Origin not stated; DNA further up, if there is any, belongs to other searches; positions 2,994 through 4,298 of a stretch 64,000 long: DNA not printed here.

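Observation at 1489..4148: A Cys-less asparagine-synthetase/lactam-synthetase-like enzyme is translationally coupled to a secreted DUF1566 protein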

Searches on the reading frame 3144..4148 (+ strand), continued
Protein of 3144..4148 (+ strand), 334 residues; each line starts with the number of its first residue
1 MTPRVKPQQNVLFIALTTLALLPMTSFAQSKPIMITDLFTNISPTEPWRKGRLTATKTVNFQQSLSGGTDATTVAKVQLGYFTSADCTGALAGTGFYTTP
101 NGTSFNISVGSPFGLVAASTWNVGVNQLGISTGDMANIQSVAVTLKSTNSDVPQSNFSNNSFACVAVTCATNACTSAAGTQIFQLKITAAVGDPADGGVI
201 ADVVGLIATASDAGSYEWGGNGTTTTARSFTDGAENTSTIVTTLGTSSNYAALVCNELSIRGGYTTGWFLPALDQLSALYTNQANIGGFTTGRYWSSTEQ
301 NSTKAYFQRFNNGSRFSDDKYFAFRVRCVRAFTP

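Call 68: find_encoding_contigs(protein=P0213, flank=7000, max_places=2)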
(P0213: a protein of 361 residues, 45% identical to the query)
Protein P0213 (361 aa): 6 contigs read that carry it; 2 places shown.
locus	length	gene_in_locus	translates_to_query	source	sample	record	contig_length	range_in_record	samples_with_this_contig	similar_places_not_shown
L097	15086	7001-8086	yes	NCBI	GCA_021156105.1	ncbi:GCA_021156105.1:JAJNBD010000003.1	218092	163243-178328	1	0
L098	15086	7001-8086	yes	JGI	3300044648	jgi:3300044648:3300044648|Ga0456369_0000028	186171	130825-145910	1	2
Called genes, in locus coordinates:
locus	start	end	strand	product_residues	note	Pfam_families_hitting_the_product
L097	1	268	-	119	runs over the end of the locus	PF01807:Zn_ribbon_DnaG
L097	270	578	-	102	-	PF14090:HTH_39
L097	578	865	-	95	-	-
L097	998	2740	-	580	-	-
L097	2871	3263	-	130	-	-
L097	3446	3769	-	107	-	PF01381:HTH_3, PF12844:HTH_19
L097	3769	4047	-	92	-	PF05015:HigB-like_toxin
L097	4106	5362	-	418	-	PF13356:Arm-DNA-bind_3, PF00589:Phage_integrase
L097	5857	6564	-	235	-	PF14690:Zn_ribbon_ISL3 (weak), PF13542:HTH_Tnp_ISL3, PF01610:DDE_Tnp_ISL3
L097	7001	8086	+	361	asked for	-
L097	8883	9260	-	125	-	PF12893:Lumazine_bd_2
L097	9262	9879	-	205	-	PF00857:Isochorismatase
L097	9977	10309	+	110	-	PF00376:MerR, PF13411:MerR_1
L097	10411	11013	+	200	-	PF00106:adh_short (weak), PF01370:Epimerase (weak), PF13561:adh_short_C2, PF23441:SDR (faint)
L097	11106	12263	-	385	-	-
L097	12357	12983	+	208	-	PF12535:Nudix_N, PF00293:NUDIX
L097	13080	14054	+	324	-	PF00364:Biotin_lipoyl (faint), PF25917:BSH_RND, PF25919:BSH_CusB (weak), PF25876:HH_MFP_RND, PF25963:Beta-barrel_AAEA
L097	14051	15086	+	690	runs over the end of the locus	PF04632:FUSC, PF06081:ArAE_1, PF11744:ALMT, PF13515:FUSC_2, PF04632:FUSC (weak), PF13515:FUSC_2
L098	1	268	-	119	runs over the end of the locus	PF01807:Zn_ribbon_DnaG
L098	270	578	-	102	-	PF14090:HTH_39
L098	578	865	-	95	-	-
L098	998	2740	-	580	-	-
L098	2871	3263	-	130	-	-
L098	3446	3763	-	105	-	PF01381:HTH_3, PF12844:HTH_19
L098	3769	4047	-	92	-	PF05015:HigB-like_toxin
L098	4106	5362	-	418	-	PF13356:Arm-DNA-bind_3, PF00589:Phage_integrase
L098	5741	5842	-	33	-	-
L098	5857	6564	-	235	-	PF14690:Zn_ribbon_ISL3 (weak), PF13542:HTH_Tnp_ISL3, PF01610:DDE_Tnp_ISL3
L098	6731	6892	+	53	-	-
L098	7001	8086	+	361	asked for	-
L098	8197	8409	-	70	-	-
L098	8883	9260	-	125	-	PF12893:Lumazine_bd_2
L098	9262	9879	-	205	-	PF00857:Isochorismatase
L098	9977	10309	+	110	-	PF00376:MerR, PF13411:MerR_1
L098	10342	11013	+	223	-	PF00106:adh_short (weak), PF01370:Epimerase (weak), PF13561:adh_short_C2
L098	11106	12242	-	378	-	-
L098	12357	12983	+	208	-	PF12535:Nudix_N, PF00293:NUDIX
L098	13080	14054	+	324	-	PF00364:Biotin_lipoyl (faint), PF25917:BSH_RND, PF25919:BSH_CusB (weak), PF25876:HH_MFP_RND, PF25963:Beta-barrel_AAEA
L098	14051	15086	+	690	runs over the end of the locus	PF04632:FUSC, PF06081:ArAE_1, PF11744:ALMT, PF13515:FUSC_2, PF04632:FUSC (weak), PF13515:FUSC_2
